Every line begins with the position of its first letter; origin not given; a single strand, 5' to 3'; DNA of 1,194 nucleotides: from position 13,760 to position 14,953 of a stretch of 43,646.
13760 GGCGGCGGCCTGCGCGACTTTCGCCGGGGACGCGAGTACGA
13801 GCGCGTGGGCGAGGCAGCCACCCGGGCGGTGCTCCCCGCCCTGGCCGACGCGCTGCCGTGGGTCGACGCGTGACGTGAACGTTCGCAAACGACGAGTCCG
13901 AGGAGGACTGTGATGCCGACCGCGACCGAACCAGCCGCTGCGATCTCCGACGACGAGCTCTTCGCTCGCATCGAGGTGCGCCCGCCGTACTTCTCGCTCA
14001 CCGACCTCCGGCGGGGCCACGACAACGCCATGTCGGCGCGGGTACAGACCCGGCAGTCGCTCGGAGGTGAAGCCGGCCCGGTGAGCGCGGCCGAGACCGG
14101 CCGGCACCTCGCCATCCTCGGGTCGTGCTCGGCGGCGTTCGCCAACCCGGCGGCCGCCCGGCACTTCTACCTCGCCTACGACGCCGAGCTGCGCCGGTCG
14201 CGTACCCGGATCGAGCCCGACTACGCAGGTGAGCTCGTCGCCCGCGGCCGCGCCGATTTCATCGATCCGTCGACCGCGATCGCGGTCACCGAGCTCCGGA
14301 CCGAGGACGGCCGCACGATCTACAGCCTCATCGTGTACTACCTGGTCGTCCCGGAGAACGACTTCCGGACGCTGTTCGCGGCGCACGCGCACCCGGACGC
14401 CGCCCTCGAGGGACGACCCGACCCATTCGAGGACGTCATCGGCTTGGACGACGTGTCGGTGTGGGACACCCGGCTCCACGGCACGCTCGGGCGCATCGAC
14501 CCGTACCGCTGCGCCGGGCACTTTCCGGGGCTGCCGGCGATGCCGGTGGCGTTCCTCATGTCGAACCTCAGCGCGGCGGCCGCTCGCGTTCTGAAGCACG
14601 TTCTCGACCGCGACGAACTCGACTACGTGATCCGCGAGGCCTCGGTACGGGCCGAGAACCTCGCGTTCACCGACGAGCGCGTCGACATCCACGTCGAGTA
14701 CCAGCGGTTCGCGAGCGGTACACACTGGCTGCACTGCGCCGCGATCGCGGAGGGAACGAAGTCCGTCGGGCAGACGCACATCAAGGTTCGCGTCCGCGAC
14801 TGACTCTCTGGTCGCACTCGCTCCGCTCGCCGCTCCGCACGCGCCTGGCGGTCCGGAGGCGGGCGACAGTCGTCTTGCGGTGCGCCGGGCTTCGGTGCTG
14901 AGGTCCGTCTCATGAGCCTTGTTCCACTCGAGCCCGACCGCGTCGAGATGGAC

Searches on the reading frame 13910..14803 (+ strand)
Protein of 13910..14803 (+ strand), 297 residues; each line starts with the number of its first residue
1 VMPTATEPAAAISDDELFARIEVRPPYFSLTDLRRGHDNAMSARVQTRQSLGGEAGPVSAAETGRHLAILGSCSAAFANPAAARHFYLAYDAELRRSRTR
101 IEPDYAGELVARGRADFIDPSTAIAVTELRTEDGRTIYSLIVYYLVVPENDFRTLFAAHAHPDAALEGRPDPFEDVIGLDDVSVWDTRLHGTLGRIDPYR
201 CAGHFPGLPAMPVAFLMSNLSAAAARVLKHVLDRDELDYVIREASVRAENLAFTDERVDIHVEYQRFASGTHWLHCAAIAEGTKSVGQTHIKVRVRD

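Call 6: search_protein_families(library=pfam, proteins=[window:13910-14803:+], max_evalue=0.01)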
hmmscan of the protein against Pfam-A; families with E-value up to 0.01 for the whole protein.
window:13910-14803:+ (297 aa): 0 families

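Call 13: search_protein_families(library=padloc, proteins=[window:13910-14803:+], max_evalue=0.01)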
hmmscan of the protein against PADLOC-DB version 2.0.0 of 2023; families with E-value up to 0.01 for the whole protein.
window:13910-14803:+ (297 aa): 0 families

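Call 28: search_solved_structures(query=window:13910-14803:+, max_evalue=10, show_alignments=2)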
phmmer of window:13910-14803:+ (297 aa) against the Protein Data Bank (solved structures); distinct sequences matched with E-value up to 10: 5.
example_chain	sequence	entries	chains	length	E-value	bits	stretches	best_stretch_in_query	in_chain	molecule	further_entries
4zw0_A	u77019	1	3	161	0.0099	18.6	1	201-283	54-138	3-hydroxyacyl-[acyl-carrier-protein] dehydratase FabZ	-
8ayc_A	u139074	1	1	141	0.35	13.5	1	198-287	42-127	Beta-hydroxyacyl-(Acyl-carrier-protein) dehydratase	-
4h4g_A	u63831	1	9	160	0.47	13.1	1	201-282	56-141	(3R)-hydroxymyristoyl-[acyl-carrier-protein] dehydratase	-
8ayb_A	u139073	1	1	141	0.48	13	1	198-287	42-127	Beta-hydroxyacyl-(Acyl-carrier-protein) dehydratase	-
7qv0_A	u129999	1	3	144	0.51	13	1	198-287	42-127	Beta-hydroxyacyl-(Acyl-carrier-protein) dehydratase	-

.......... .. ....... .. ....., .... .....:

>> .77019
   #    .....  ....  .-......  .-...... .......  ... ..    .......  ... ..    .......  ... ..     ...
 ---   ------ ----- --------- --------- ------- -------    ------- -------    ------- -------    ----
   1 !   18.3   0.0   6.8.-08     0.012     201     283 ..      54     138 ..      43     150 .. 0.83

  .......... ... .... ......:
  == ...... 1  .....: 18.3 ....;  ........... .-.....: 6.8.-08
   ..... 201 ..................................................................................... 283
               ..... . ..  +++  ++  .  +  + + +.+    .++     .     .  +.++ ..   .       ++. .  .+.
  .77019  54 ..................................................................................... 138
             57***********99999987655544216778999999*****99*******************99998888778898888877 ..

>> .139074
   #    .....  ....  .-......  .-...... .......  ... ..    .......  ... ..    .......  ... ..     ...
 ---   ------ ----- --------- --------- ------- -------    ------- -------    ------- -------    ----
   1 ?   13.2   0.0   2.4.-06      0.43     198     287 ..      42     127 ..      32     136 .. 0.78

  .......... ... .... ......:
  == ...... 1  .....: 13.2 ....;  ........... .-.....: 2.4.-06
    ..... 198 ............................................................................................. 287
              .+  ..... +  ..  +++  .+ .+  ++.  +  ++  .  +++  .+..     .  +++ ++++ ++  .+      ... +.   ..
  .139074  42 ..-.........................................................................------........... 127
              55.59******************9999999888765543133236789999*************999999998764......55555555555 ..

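Call 29: search_protein_families(library=ncbifam, proteins=[window:13910-14803:+], max_evalue=0.01)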
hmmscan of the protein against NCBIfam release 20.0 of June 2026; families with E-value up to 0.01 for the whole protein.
window:13910-14803:+ (297 aa): 1 family
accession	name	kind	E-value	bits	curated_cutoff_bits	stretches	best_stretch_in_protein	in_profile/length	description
NF000582.1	PRK00006.1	equivalog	0.0016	18.4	113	1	202-284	44-127/137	3-hydroxyacyl-ACP dehydratase FabZ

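Call 44: find_homologous_proteins(query=window:13910-14803:+)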
Query window:13910-14803:+ (297 aa): 75 proteins with E <= 0.001 among 8000 candidates.
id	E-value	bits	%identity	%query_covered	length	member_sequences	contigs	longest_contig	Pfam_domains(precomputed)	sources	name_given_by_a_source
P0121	4.8e-181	619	93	100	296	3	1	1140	-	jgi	-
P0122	1.5e-177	607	91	100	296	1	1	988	-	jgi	jgi:hypothetical protein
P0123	7.8e-168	575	85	100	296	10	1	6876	-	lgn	-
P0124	1.1e-163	562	83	100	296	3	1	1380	-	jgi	jgi:hypothetical protein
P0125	6.8e-161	552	82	100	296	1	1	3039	-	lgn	-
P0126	2.4e-160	551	81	100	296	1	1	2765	-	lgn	-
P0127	2.6e-160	550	82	100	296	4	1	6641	-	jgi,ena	-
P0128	2.3e-159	547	81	100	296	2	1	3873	-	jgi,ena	-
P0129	2.9e-159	547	82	100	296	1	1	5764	-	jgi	jgi:hypothetical protein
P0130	3.6e-155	534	79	100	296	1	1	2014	-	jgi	jgi:hypothetical protein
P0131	8.4e-155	532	81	96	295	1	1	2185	-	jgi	-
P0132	1.5e-153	528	77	100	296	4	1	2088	-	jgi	jgi:hypothetical protein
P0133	1.5e-148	512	79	96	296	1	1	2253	-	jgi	jgi:hypothetical protein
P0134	2.7e-148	511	77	100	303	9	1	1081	-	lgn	-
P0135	1.3e-146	506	77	100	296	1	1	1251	-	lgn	-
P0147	3.4e-136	471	69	97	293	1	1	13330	-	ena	-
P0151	2.4e-133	462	70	97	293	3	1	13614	-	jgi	-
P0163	4.2e-96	340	57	96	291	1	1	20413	-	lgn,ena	-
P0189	2.4e-18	85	34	85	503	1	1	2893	PF00550.32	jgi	jgi:acyl carrier protein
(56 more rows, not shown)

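Call 46: find_encoding_contigs(protein=P0151, flank=10000, max_places=2)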
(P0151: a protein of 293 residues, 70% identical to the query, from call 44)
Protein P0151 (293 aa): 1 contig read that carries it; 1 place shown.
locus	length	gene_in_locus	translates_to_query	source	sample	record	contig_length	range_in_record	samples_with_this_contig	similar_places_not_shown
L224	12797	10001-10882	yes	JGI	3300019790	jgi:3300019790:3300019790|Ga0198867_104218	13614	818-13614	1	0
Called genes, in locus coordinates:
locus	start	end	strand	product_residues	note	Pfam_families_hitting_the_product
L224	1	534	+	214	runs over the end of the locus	PF03588:Leu_Phe_trans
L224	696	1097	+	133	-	PF00487:FA_desaturase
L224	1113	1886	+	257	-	PF00487:FA_desaturase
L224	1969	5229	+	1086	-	PF13191:AAA_16, PF13401:AAA_22 (faint), PF13424:TPR_12 (faint)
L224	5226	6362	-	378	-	PF11583:AurF (faint)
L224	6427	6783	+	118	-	PF00462:Glutaredoxin (faint), PF03960:ArsC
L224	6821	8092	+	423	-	PF02771:Acyl-CoA_dh_N, PF02770:Acyl-CoA_dh_M, PF00441:Acyl-CoA_dh_1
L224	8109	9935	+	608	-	PF00027:cNMP_binding, PF24179:NTE_Ploop, PF01734:Patatin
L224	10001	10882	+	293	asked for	-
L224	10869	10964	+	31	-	-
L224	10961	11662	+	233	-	PF01411:tRNA-synt_2c, PF07973:tRNA_SAD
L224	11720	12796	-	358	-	?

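Call 47: find_encoding_contigs(protein=P0147, flank=10000, max_places=2)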
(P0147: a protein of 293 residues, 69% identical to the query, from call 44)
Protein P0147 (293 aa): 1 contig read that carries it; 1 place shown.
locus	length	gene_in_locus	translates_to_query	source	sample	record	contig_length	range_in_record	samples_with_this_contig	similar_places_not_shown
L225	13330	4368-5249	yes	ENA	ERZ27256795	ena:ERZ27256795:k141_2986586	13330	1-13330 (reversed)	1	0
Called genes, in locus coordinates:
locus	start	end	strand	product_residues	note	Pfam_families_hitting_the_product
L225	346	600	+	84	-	-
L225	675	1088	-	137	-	PF00027:cNMP_binding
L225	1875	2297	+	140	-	PF00226:DnaJ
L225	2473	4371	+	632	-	PF00027:cNMP_binding, PF24179:NTE_Ploop, PF01734:Patatin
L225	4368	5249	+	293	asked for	-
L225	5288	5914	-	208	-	PF28211:GlpR (faint)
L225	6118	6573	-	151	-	PF01967:MoaC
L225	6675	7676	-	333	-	PF04055:Radical_SAM, PF06463:Mob_synth_C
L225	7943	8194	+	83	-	-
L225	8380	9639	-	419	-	PF03453:MoeA_N, PF00994:MoCF_biosynth, PF03454:MoeA_C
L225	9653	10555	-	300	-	PF00483:NTP_transferase, PF12804:NTP_transf_3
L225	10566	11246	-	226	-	PF02660:G3P_acyltransf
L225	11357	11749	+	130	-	PF09723:Zn_ribbon_8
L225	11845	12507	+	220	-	PF08666:SAF (weak), PF13144:ChapFlgA (weak), PF16976:RcpC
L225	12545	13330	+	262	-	?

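Call 48: find_encoding_contigs(protein=P0163, flank=10000, max_places=2)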
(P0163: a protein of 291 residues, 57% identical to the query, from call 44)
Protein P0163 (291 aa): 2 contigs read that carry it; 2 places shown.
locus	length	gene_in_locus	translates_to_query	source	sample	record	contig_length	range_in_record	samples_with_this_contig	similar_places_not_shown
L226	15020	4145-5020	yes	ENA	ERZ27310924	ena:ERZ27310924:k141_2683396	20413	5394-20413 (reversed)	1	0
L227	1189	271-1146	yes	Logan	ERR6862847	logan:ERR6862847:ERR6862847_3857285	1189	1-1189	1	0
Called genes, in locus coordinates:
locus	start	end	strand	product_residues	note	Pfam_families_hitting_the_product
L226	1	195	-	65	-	?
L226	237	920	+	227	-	PF12840:HTH_20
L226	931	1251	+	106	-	PF01521:Fe-S_biosyn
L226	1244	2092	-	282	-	-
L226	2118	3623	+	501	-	PF00111:Fer2 (weak), PF01799:Fer2_2, PF02738:MoCoBD_1 (faint)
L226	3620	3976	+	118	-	PF01042:Ribonuc_L-PSP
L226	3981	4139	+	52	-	-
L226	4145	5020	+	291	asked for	-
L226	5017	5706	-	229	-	PF00486:Trans_reg_C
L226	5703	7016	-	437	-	PF03951:Gln-synt_N, PF00120:Gln-synt_C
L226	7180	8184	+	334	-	PF03951:Gln-synt_N, PF00120:Gln-synt_C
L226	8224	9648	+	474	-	PF03951:Gln-synt_N, PF00120:Gln-synt_C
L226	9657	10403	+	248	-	PF11716:MDMPI_N, PF12867:DinB_2 (weak)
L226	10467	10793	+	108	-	PF01022:HTH_5 (weak), PF12840:HTH_20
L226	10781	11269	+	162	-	PF10604:Polyketide_cyc2, PF08327:AHSA1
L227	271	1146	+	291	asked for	-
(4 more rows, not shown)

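Call 67: predict_structure(alignment_id=A3)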
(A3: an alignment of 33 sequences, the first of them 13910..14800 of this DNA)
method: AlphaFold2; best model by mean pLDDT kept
length: 297 residues; sequences in the alignment: 33
mean_pLDDT: 94.1   pTM: 0.91
mean pLDDT of the five models: 94.1, 94.0, 93.3, 93.1, 92.6
residues with pLDDT >= 90: 251; 70-90: 41; 50-70: 3; < 50: 2
segments of 3 or more residues with pLDDT < 50: none
pLDDT, mean of each block of 10 residues (from residue 1): 67 95 91 95 94 94 97 97 94 96 90 98 98 96 97 96 89 90 97 94 91 92 97 96 97 97 98 98 98 93
secondary structure, 60 per line:
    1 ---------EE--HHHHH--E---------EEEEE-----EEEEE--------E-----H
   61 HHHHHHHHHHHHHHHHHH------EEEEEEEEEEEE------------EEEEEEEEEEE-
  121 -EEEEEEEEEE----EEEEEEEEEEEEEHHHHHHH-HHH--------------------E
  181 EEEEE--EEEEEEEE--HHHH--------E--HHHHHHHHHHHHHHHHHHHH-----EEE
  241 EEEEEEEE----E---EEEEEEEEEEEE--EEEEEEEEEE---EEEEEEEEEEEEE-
elements in order: H14-18 E31-35 E41-45 H60-78 E85-96 E109-119 E122-131 E136-148 H149-155 E180-185 E188-195 H198-201 H213-232 E238-248 E257-268 E271-280 E284-296

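Call 71: fold_search(model_id=the predicted structure, library=pdb)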
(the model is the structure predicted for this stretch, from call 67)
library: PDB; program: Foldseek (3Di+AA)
matches with E <= 10: 1669; with E <= 0.001: 383
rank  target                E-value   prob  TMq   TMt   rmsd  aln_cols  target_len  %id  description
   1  3rd7_B                1.5e-10  1.00  0.54  0.58  10.6       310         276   11  Crystal structure of acyl-coa thioesterase from mycobacterium avium (released 2011-06-08)
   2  3u0a_A                1.8e-10  1.00  0.49  0.55   9.0       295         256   13  Crystal structure of an Acyl-CoA thioesterase II TesB2 from Mycobacterium marinum (released 2011-10-05)
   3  4r9z_B                2.9e-10  1.00  0.57  0.67   7.7       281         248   11  Mycobacterium avium subs paratuberculosis tesB protein MAP1729c (released 2014-10-08)
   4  4r9z_A                6.2e-10  1.00  0.55  0.65   8.6       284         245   11  Mycobacterium avium subs paratuberculosis tesB protein MAP1729c (released 2014-10-08)
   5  3u0a_B                6.2e-10  1.00  0.50  0.57   8.7       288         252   13  Crystal structure of an Acyl-CoA thioesterase II TesB2 from Mycobacterium marinum (released 2011-10-05)
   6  3rd7_A                9.2e-10  1.00  0.55  0.59  10.6       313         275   11  Crystal structure of acyl-coa thioesterase from mycobacterium avium (released 2011-06-08)
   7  2own_B                1.3e-09  1.00  0.53  0.60  11.3       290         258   10  Crystal structure of oleoyl thioesterase (putative) (NP_784467.1) from Lactobacillus plantarum at 2.00 A resolution (released 2007-02-27)
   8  4r4u_A                1.3e-09  1.00  0.52  0.56  10.2       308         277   10  Crystal structure of acyl-CoA thioesterase tesB from Yersinia pestis in complex with coenzyme A (released 2015-04-15)
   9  3rqb_A                1.6e-09  1.00  0.53  0.58   8.9       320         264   11  Crystal Structure of Conserved Protein of Unknown Function with Hot dog Fold from Alicyclobacillus acidocaldarius (released 2011-05-18)
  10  2own_A                1.9e-09  1.00  0.49  0.56  11.0       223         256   10  Crystal structure of oleoyl thioesterase (putative) (NP_784467.1) from Lactobacillus plantarum at 2.00 A resolution (released 2007-02-27)
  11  4qfw_A                1.9e-09  1.00  0.51  0.57  10.2       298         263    8  Crystal structure of acyl-CoA thioesterase tesB from Yersinia pestis (released 2014-06-04)
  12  4r4u_B                2.5e-09  1.00  0.52  0.58   8.7       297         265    9  Crystal structure of acyl-CoA thioesterase tesB from Yersinia pestis in complex with coenzyme A (released 2015-04-15)
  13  8p8k_AAA              2.6e-09  1.00  0.52  0.55  12.0       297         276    9  Acyl-ACP thioesterase from Lemna paucicostata in complex with a thiazolopyridine (released 2023-09-20)
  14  1c8u_A                2.8e-09  1.00  0.49  0.51  10.9       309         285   10  CRYSTAL STRUCTURE OF THE E.COLI THIOESTERASE II, A HOMOLOGUE OF THE HUMAN NEF-BINDING ENZYME (released 2000-07-14)
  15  3rqb_B                3.5e-09  1.00  0.54  0.59   9.0       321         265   10  Crystal Structure of Conserved Protein of Unknown Function with Hot dog Fold from Alicyclobacillus acidocaldarius (released 2011-05-18)
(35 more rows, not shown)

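Call 81: find_related_loci(query=A3, collection=genome_contigs, flank=10000)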
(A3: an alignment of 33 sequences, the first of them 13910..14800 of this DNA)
Query A3 (297 aa) in genome_contigs; peptide patterns used: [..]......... (x = any residue, [..] = any of these).
205 stretches matched a pattern; 161 encode a relative of the query (tblastn E <= 1e-3); the best 80 are kept; 80 distinct loci.
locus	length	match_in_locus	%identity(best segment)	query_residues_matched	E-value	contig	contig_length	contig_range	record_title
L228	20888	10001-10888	77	1-297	2e-152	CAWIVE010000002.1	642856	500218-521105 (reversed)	MAG: uncultured Actinomycetes bacterium isolate MFD02840.bin.2.63 genome assembly, contig: contig_35516, whole genome sh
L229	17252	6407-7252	36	11-293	3e-59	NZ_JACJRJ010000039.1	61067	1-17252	Cylindrospermum sp. FACHB-282 contig39, whole genome shotgun sequence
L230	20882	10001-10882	35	9-288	3e-51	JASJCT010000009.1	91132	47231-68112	MAG: Myxococcota bacterium isolate MO_167.B37 MO_167.c_130, whole genome shotgun sequence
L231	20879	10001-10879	36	1-294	3e-49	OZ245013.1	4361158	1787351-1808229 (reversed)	MAG: Nitrospirales bacterium isolate 31013e2f-7cfe-4e21-8dd9-d4b9e95f9b23 genome assembly, chromosome: 1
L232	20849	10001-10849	33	15-295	3e-48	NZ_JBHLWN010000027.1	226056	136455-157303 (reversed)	Paenibacillus chartarius strain CCM 7759 platanus_K_21_77_37, whole genome shotgun sequence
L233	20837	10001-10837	37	12-282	3e-48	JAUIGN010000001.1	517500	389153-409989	MAG: bacterium isolate Co_bin.157 NODE_115_length_517500_cov_2.298431, whole genome shotgun sequence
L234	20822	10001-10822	29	15-294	8e-47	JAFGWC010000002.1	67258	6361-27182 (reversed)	MAG: Bacteroidales bacterium isolate ZodW_Metabat.217 k87_48519, whole genome shotgun sequence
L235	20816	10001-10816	39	12-264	7e-47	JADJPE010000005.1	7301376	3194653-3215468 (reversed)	MAG: Deltaproteobacteria bacterium isolate Fred_18-Q3-R57-64_BATAC.308 tig01546525-10-72987380, whole genome shotgun seq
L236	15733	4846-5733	36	12-293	2e-42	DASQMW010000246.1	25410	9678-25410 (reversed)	MAG TPA_asm: Archangium sp. isolate SMAG_U10759 k141_485302, whole genome shotgun sequence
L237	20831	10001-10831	33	12-294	7e-42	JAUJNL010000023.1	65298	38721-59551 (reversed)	MAG: Cytophagales bacterium isolate YX2bin28 opera_contig_856, whole genome shotgun sequence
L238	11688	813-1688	35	12-293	2e-41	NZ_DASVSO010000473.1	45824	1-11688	MAG: Archangium sp. isolate SMAG_U3264 k141_254053, whole genome shotgun sequence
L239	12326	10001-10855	39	12-295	2e-56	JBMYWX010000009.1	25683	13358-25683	MAG: Nitrospirales bacterium isolate ME_XS_2210_bin_32 ME_XS_2210_bin_32_8, whole genome shotgun sequence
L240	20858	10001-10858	36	12-282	1e-41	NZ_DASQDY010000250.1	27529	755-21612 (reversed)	MAG: Archangium sp. isolate SMAG_U11739 k141_789254, whole genome shotgun sequence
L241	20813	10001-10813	37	12-277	1e-40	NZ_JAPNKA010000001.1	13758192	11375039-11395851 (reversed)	Archangium lansingense strain MIWBW ctg.000000F, whole genome shotgun sequence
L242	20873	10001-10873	34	12-293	6e-41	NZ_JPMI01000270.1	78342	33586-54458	Archangium violaceum Cb vi76 contig00299, whole genome shotgun sequence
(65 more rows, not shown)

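Call 85: search_protein_families(library=pfam, proteins=[L228:2381-4225:-, L228:4632-5975:+, L228:6733-7797:-, L228:7825-8316:+, L228:8184-8783:+, L228:8653-9201:+, L228:9201-9869:+, L228:14583-15443:-, L228:15715-16341:-, L228:17371-19386:+], max_evalue=0.001)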
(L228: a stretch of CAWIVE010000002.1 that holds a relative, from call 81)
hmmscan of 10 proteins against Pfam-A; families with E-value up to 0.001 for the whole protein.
L228:2381-4225:- (614 aa): 1 family
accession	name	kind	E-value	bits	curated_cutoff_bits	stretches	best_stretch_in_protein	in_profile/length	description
PF03793.24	PASTA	-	2.4e-29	101.5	23.2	3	265-323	1-62/64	PASTA domain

L228:4632-5975:+ (447 aa): 2 families
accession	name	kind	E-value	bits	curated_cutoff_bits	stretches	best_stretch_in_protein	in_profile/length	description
PF00437.27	T2SSE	-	9.4e-30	103.9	24.9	1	85-370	3-287/370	Type II/IV secretion system protein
PF13191.12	AAA_16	-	0.0005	21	32.6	0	198-256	2-60/167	AAA ATPase domain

L228:6733-7797:- (354 aa): 0 families

L228:7825-8316:+ (163 aa): 0 families

L228:8184-8783:+ (199 aa): 0 families

L228:8653-9201:+ (182 aa): 0 families

L228:9201-9869:+ (222 aa): 0 families

L228:14583-15443:- (286 aa): 1 family
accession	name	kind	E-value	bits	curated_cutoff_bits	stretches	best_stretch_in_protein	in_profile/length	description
PF01636.29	APH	-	1.9e-09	38.1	23.2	1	12-227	11-230/239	Phosphotransferase enzyme family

L228:15715-16341:- (208 aa): 0 families

L228:17371-19386:+ (671 aa): 2 families
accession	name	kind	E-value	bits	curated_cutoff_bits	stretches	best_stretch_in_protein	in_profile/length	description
PF00196.25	GerE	-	6.2e-13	48.6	23.5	1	614-667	3-56/57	Bacterial regulatory proteins, luxR family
PF13384.12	HTH_23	-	0.00028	21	24.6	0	618-651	7-39/50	Homeodomain-like domain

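Call 89: search_protein_families(library=pfam, proteins=[L224:8109-9935:+, L225:2473-4371:+], max_evalue=10)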
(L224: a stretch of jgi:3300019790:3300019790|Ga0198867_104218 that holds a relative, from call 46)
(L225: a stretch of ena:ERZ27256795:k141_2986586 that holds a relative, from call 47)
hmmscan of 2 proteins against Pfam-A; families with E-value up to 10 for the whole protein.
L224:8109-9935:+ (608 aa): 3 families
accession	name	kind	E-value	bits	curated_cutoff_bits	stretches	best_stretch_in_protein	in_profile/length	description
PF01734.28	Patatin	-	5.5e-29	102.2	27.7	1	322-480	1-189/191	Patatin-like phospholipase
PF24179.1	NTE_Ploop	-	3.9e-26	92.6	27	1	150-306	4-162/223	Neuropathy Target Esterase family P-loop like domain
PF00027.35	cNMP_binding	-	2.9e-22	78.9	27.5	1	35-120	4-89/89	Cyclic nucleotide-binding domain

L225:2473-4371:+ (632 aa): 3 families
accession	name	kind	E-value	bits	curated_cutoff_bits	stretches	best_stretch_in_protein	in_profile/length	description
PF24179.1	NTE_Ploop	-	9.2e-30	104.5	27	1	168-325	4-163/223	Neuropathy Target Esterase family P-loop like domain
PF01734.28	Patatin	-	4.6e-26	92.6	27.7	1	341-498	2-189/191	Patatin-like phospholipase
PF00027.35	cNMP_binding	-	1e-21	77.1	27.5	1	56-138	7-89/89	Cyclic nucleotide-binding domain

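Call 103: search_protein_families(library=pfam, proteins=[L224:5226-6362:-], max_evalue=0.001)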
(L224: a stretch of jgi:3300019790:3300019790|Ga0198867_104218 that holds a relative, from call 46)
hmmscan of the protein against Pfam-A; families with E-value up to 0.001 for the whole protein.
L224:5226-6362:- (378 aa): 1 family
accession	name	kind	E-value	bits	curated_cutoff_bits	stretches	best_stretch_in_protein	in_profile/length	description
PF11583.14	AurF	-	1.2e-05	25.1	29.6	1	154-332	104-282/282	P-aminobenzoate N-oxygenase AurF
